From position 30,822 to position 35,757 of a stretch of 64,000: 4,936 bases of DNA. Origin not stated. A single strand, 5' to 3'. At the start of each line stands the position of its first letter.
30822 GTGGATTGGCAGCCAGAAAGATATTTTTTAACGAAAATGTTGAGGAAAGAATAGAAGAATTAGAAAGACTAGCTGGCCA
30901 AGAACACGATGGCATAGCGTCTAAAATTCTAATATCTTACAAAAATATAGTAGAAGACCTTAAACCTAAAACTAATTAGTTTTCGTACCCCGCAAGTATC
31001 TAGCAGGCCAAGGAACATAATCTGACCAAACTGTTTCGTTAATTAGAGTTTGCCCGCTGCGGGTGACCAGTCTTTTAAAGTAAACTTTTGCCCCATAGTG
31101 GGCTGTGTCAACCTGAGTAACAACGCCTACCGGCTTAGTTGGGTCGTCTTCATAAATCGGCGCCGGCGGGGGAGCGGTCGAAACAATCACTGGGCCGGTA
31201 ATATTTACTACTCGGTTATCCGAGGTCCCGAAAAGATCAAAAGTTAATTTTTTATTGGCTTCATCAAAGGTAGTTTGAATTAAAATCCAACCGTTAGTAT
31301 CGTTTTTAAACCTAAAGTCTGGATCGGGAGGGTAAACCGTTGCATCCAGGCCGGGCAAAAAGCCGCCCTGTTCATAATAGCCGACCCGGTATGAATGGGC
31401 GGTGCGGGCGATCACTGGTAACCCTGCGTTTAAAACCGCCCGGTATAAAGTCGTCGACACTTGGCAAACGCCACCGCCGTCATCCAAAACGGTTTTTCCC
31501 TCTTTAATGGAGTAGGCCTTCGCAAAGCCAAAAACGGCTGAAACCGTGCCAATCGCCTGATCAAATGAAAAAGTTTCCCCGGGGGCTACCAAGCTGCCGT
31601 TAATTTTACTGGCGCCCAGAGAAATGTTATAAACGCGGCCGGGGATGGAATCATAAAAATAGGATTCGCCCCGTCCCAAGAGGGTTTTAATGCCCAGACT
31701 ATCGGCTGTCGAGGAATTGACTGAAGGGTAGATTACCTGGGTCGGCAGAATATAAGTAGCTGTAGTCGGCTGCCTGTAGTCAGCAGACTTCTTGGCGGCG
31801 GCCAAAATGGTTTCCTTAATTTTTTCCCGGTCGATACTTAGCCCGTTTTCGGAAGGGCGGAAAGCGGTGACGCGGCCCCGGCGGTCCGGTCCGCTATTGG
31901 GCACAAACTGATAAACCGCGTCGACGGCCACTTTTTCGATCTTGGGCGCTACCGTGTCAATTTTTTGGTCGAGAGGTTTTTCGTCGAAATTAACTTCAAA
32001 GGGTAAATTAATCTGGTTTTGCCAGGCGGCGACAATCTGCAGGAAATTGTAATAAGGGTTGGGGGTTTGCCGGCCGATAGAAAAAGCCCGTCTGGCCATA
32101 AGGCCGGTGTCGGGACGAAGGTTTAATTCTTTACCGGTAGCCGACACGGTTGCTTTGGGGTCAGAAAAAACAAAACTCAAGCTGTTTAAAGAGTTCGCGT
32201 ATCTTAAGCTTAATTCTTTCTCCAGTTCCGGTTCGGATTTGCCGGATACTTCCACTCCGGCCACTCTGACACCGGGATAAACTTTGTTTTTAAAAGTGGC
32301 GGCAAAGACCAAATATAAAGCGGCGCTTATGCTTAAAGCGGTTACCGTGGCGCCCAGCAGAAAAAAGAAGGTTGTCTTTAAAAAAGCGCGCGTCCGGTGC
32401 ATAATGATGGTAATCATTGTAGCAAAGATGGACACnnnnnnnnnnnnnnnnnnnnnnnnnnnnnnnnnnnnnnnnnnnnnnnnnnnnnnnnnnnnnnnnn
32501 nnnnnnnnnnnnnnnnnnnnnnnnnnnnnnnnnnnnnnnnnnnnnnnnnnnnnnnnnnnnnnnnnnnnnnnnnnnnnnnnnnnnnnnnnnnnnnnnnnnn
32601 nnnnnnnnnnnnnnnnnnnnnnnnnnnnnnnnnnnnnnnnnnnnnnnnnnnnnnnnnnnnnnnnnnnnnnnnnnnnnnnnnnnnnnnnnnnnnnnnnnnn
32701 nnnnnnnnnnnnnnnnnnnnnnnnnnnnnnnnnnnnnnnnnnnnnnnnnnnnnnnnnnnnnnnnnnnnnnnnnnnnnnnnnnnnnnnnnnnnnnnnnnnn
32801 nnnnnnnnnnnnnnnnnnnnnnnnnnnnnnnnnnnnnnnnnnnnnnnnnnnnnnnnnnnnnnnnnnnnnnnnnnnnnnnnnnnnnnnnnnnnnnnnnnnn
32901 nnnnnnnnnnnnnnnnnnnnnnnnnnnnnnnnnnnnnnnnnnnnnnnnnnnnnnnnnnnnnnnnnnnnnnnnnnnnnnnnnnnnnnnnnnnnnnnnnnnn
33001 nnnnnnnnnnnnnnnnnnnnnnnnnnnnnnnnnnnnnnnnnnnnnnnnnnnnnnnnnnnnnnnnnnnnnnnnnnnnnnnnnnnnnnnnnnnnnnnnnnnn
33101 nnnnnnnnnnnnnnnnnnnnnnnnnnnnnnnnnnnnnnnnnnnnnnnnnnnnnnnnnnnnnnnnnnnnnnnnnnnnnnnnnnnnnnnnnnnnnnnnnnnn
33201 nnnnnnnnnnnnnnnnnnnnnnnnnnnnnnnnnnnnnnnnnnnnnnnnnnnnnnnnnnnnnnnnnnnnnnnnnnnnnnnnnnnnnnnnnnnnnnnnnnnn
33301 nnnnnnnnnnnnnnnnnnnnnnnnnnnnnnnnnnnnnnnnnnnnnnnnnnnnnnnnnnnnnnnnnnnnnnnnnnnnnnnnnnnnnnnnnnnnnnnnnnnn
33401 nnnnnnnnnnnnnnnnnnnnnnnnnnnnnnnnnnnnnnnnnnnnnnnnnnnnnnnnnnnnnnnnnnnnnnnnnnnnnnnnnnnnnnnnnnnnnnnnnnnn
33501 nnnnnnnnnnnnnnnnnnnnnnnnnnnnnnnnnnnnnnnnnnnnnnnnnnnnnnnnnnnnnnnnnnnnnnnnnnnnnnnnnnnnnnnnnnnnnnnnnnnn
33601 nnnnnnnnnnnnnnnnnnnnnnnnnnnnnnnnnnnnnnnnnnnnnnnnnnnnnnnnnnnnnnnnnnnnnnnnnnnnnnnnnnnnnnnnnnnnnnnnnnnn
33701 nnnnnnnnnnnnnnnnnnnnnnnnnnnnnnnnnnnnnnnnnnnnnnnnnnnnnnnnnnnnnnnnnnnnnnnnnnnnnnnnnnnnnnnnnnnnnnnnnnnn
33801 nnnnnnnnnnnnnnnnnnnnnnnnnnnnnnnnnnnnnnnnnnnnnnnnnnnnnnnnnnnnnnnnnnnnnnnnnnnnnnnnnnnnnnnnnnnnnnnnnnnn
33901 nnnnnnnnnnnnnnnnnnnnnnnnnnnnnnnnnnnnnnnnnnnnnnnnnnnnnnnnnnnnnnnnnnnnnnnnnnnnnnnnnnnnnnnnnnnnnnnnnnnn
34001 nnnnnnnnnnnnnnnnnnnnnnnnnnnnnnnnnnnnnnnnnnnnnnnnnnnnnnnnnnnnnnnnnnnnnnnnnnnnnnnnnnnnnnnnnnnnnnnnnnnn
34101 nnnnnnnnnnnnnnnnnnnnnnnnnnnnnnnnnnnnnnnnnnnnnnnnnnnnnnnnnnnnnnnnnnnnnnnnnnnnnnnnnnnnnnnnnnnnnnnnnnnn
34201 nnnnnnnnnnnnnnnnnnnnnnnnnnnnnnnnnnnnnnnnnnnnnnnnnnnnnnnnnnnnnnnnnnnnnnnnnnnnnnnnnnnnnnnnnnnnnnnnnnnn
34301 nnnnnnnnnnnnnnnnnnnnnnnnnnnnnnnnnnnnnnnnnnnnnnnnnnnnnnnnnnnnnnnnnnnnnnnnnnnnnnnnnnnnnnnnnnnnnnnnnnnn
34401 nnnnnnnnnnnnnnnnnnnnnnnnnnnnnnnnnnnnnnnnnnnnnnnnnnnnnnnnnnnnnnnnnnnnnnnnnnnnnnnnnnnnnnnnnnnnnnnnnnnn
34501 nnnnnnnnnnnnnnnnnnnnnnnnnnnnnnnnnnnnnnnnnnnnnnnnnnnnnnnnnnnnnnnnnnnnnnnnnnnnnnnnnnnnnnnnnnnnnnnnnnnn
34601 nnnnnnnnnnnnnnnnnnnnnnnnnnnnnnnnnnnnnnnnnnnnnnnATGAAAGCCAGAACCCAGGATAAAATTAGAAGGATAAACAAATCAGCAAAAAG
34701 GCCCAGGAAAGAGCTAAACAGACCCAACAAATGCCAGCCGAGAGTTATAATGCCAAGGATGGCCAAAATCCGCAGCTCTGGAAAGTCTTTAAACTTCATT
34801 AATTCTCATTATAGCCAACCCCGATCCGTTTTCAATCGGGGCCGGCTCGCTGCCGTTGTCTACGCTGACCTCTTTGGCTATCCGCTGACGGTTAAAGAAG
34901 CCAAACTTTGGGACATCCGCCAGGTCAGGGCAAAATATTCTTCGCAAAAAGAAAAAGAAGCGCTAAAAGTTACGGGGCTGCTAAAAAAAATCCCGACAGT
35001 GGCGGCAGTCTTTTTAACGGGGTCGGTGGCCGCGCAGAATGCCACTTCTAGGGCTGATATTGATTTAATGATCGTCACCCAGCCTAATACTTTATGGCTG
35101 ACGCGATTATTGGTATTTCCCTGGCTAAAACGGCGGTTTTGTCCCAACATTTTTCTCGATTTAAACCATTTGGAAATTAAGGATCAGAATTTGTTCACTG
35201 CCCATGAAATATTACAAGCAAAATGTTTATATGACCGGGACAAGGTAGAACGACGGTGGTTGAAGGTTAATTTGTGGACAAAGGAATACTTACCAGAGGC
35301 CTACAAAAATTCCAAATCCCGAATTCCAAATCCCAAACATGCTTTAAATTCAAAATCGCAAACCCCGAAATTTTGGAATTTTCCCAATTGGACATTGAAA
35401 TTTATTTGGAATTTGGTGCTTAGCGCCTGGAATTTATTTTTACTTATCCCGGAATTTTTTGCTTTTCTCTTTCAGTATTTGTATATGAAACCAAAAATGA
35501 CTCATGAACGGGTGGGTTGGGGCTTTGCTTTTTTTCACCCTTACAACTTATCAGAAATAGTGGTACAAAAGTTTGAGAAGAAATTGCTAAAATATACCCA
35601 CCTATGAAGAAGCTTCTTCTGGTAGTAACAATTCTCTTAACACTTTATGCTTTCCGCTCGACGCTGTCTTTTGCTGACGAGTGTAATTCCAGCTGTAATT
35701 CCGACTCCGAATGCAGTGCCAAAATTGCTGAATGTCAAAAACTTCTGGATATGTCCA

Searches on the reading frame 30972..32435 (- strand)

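Call 32: search_protein_families(library=pfam, proteins=[window:30972-32435:-], max_evalue=0.00001)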
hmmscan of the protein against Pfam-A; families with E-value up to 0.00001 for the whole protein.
window:30972-32435:- (487 aa): 2 families
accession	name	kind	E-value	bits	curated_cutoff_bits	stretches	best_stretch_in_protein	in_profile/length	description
PF04294.18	VanW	-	6.2e-40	136.2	27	1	267-399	2-127/130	VanW like protein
PF12229.13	PG_binding_4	-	8.1e-10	39.3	22.1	1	114-217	18-111/117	Putative peptidoglycan binding domain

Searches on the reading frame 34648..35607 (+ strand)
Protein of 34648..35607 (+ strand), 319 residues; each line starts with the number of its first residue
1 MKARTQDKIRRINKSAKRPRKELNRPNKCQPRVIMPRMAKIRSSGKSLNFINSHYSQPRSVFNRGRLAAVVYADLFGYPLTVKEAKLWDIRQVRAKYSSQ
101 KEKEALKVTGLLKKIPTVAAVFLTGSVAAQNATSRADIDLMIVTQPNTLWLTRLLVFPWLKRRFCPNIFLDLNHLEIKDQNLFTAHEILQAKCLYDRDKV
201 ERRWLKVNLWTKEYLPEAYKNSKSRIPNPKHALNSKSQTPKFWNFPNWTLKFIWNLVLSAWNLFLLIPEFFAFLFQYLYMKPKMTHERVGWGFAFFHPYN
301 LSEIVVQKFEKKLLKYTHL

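Call 33: search_protein_families(library=pfam, proteins=[window:34648-35607:+], max_evalue=0.00001)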
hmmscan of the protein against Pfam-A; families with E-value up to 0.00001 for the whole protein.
window:34648-35607:+ (319 aa): 1 family
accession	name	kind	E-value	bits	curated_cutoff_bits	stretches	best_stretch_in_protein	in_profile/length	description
PF18765.7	Polbeta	-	9e-09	35.8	26.9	1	108-199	3-92/93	Polymerase beta, Nucleotidyltransferase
